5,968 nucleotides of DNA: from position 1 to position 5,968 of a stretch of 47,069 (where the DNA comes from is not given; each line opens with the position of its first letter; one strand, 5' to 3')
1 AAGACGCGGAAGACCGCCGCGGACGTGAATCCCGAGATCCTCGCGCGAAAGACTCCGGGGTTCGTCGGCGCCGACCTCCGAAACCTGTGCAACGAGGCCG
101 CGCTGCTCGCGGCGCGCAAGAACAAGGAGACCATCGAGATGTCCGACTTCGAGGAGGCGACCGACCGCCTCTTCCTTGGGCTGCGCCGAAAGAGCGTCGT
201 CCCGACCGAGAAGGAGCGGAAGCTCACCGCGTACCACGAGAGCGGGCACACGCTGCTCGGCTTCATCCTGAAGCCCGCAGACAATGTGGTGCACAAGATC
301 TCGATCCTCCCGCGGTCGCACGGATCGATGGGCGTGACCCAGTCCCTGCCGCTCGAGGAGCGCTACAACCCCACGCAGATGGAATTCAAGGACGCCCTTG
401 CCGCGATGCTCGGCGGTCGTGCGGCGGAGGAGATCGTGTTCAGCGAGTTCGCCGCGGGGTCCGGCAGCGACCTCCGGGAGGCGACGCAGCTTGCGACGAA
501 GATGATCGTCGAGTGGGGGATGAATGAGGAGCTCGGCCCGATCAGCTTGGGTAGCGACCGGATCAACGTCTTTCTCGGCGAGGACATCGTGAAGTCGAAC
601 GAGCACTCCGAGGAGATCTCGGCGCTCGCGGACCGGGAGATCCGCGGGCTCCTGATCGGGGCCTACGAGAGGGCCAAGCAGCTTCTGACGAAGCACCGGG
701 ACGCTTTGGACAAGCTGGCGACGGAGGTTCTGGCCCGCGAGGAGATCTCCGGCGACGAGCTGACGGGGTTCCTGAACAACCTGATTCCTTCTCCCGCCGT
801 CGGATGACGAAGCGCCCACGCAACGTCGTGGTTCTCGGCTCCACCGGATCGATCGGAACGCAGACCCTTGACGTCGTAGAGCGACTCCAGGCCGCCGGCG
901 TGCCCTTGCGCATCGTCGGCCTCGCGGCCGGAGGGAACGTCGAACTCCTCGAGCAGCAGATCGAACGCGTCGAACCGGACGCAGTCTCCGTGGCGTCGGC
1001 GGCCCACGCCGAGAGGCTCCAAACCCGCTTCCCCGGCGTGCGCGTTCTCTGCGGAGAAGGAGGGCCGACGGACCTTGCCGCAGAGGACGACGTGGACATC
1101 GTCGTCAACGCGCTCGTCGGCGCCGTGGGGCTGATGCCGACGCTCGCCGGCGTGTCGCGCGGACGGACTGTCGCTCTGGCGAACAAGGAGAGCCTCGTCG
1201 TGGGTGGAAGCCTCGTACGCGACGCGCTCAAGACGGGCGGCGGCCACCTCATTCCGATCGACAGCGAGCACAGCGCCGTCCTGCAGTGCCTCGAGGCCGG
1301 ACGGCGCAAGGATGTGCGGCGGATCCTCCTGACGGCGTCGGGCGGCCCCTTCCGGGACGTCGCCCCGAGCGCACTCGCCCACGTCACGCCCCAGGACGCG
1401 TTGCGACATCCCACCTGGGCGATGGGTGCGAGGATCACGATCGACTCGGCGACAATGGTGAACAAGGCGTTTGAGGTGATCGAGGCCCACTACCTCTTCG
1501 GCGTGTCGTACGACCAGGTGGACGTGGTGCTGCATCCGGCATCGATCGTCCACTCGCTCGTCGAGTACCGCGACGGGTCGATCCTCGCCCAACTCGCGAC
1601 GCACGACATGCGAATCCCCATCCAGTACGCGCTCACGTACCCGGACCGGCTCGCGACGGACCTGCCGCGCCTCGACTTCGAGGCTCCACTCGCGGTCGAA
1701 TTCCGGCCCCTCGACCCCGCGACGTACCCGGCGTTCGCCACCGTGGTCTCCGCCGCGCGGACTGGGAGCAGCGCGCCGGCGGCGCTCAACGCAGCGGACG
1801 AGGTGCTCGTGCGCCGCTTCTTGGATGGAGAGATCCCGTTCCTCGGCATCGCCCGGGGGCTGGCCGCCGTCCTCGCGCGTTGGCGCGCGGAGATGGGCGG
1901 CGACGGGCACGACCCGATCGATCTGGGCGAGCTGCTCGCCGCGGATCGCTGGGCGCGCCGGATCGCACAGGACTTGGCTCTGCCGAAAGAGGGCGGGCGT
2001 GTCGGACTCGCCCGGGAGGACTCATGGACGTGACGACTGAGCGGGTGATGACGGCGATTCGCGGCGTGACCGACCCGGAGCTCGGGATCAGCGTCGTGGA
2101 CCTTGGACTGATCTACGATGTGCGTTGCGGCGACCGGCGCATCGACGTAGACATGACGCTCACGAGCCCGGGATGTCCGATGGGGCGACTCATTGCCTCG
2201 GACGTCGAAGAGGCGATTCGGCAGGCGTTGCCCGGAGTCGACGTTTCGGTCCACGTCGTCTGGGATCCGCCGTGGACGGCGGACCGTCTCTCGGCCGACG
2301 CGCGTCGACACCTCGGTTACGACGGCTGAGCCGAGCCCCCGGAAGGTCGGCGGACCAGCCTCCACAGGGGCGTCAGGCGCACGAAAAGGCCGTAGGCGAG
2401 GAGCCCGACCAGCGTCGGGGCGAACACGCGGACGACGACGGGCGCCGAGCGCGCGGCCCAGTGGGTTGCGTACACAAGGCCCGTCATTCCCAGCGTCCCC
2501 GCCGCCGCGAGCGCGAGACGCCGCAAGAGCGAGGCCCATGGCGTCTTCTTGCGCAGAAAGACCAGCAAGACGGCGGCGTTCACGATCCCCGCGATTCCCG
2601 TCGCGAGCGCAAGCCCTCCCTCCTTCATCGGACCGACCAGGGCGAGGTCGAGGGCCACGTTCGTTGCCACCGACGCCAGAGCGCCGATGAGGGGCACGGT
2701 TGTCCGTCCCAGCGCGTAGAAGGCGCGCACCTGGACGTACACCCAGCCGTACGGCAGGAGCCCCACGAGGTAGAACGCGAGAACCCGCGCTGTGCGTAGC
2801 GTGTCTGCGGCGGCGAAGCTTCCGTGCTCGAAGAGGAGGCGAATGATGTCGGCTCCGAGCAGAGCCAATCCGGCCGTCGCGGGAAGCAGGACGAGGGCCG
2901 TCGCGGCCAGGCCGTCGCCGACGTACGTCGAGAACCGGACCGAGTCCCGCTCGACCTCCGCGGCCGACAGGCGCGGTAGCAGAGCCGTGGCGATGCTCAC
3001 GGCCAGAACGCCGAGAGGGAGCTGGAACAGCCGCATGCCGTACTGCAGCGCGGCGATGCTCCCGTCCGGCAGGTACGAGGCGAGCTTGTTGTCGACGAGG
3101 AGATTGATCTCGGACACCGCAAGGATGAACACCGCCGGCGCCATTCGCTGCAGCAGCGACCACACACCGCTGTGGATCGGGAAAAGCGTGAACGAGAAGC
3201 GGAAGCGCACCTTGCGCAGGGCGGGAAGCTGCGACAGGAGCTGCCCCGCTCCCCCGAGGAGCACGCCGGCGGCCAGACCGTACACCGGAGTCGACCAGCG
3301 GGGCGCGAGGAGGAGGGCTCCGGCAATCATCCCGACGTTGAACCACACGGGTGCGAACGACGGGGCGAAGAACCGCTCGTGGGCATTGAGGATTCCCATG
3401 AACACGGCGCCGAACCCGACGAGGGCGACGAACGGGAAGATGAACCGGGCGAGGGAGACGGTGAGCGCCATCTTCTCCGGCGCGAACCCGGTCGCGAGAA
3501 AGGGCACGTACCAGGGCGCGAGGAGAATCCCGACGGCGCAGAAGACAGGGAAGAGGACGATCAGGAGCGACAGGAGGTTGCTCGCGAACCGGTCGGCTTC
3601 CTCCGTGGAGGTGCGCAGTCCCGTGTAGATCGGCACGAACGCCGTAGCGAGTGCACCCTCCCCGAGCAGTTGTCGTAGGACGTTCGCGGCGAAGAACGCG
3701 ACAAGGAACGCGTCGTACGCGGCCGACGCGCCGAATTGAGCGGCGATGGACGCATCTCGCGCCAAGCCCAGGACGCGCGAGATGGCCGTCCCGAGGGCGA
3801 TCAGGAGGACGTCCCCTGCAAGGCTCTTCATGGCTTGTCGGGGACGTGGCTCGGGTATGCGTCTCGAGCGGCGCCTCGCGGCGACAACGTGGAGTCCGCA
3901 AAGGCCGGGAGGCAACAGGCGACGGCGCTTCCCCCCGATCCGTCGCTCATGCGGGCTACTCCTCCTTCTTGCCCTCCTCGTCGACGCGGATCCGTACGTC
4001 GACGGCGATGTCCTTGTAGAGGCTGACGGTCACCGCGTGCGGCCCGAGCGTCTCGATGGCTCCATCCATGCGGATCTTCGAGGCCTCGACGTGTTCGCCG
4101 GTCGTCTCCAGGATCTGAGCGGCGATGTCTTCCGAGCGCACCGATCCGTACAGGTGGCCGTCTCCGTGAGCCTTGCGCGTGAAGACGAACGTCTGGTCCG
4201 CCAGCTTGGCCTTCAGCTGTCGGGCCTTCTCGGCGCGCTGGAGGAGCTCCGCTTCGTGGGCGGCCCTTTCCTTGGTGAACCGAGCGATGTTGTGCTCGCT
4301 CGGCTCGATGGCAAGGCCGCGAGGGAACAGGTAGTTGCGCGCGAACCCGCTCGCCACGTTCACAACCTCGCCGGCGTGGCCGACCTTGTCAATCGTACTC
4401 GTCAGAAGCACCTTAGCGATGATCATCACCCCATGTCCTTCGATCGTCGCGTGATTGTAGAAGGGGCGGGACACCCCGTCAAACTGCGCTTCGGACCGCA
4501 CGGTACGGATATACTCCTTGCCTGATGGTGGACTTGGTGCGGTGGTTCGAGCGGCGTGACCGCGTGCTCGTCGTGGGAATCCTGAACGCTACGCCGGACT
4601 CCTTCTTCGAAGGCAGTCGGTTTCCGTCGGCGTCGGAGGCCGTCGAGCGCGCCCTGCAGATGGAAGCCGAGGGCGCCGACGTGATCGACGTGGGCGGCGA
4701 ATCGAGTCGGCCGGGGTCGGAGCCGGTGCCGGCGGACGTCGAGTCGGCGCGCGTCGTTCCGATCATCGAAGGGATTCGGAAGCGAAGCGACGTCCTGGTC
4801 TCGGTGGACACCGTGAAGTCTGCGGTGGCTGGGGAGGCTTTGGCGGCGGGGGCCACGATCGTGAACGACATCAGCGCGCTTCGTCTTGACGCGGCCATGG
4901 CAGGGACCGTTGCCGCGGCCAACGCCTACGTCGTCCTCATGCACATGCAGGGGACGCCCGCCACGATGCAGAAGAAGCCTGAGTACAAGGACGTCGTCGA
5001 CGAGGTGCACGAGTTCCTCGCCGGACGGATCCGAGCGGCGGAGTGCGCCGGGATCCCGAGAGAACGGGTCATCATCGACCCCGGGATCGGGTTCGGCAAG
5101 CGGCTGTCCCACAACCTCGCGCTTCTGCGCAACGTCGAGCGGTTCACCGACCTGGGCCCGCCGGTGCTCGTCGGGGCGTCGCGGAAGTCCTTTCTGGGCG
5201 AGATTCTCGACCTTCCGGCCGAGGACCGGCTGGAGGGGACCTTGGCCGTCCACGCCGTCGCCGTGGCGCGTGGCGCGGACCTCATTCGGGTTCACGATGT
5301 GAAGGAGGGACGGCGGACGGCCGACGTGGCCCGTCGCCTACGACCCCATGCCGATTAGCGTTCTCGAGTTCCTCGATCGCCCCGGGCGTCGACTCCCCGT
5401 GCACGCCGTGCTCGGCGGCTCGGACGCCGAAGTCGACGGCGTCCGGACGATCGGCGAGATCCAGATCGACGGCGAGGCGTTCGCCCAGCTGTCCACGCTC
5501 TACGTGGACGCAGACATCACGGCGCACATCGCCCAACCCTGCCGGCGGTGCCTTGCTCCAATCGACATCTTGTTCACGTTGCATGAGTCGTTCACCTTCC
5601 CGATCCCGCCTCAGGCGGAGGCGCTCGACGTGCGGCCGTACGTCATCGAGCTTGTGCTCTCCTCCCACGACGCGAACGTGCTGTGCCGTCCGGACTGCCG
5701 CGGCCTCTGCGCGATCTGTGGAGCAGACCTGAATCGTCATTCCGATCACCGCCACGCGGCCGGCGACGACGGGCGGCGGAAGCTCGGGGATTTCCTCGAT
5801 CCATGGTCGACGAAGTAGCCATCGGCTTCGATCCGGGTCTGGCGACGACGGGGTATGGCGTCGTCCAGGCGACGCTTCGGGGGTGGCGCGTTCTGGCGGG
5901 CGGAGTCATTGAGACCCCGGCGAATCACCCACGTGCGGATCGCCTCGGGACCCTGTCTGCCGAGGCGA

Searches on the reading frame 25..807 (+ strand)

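Call 55: search_protein_families(library=pfam, proteins=[window:25-807:+], max_evalue=0.001)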
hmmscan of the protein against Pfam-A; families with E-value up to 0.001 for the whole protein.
window:25-807:+ (260 aa): 2 families
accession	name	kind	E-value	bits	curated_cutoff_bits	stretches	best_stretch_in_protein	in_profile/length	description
PF01434.24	Peptidase_M41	-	8.5e-56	189.3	29.9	1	60-246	3-188/191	Peptidase family M41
PF17862.7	AAA_lid_3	-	7.4e-17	61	27.2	1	5-44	6-45/45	AAA+ lid domain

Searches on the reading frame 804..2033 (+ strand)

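Call 55: search_protein_families(library=pfam, proteins=[window:804-2033:+], max_evalue=0.001)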
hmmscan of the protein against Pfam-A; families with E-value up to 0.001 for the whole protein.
window:804-2033:+ (409 aa): 3 families
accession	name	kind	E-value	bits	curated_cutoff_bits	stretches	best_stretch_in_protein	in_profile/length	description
PF08436.17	DXP_redisom_C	-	3.2e-38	130.2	26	1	149-232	1-84/84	1-deoxy-D-xylulose 5-phosphate reductoisomerase C-terminal domain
PF02670.22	DXP_reductoisom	-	1.1e-37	130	21.7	1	8-135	1-129/129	1-deoxy-D-xylulose 5-phosphate reductoisomerase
PF13288.12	DXPR_C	-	6.9e-30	104.1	27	1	264-386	1-114/115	DXP reductoisomerase C-terminal domain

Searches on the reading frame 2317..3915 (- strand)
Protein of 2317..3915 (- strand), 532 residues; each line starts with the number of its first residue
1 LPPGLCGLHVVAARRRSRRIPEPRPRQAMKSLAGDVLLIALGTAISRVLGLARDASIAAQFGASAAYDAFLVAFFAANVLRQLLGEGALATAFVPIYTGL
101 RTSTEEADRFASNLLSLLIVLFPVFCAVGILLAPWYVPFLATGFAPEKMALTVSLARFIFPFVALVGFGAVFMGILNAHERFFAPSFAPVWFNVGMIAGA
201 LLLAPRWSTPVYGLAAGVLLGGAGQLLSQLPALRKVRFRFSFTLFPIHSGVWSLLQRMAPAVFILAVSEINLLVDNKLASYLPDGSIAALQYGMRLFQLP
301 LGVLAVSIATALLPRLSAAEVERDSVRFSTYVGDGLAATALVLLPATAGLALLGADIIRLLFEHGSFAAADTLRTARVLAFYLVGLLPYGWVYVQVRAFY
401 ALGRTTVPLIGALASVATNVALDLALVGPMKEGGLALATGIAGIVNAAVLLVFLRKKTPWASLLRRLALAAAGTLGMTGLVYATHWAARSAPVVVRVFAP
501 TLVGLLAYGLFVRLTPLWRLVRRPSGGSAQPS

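Call 55: search_protein_families(library=pfam, proteins=[window:2317-3915:-], max_evalue=0.001)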
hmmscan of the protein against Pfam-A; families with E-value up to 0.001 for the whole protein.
window:2317-3915:- (532 aa): 1 family
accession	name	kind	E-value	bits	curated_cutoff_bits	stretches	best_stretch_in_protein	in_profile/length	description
PF03023.19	MurJ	-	8.6e-114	381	27.4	1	57-475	1-419/451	Lipid II flippase MurJ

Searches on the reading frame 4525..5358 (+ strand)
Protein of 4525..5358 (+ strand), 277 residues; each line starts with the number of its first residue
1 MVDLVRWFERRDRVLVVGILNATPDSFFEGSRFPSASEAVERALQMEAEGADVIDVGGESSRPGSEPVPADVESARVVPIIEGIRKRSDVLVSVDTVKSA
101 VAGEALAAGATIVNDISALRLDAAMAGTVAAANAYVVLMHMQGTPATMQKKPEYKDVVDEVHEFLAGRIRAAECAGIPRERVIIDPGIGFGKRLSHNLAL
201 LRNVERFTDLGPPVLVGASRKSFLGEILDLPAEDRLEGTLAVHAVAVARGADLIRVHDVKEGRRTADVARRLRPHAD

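Call 55: search_protein_families(library=pfam, proteins=[window:4525-5358:+], max_evalue=0.001)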
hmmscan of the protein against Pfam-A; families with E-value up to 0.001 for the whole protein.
window:4525-5358:+ (277 aa): 1 family
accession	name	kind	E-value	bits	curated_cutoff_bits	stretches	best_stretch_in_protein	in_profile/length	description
PF00809.28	Pterin_bind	-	1.7e-85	287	25.5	1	18-257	2-244/244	Pterin binding enzyme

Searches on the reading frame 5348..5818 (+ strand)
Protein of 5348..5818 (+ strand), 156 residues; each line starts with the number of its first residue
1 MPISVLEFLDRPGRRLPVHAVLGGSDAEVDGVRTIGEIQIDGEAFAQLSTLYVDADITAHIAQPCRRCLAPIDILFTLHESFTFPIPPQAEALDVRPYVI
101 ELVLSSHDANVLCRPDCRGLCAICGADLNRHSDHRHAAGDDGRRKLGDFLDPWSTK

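Call 55: search_protein_families(library=pfam, proteins=[window:5348-5818:+], max_evalue=0.001)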
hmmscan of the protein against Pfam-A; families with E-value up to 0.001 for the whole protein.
window:5348-5818:+ (156 aa): 1 family
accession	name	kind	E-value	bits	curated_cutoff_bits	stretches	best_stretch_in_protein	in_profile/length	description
PF02620.22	YceD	-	6.3e-12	46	33.2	1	86-148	52-117/119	Large ribosomal RNA subunit accumulation protein YceD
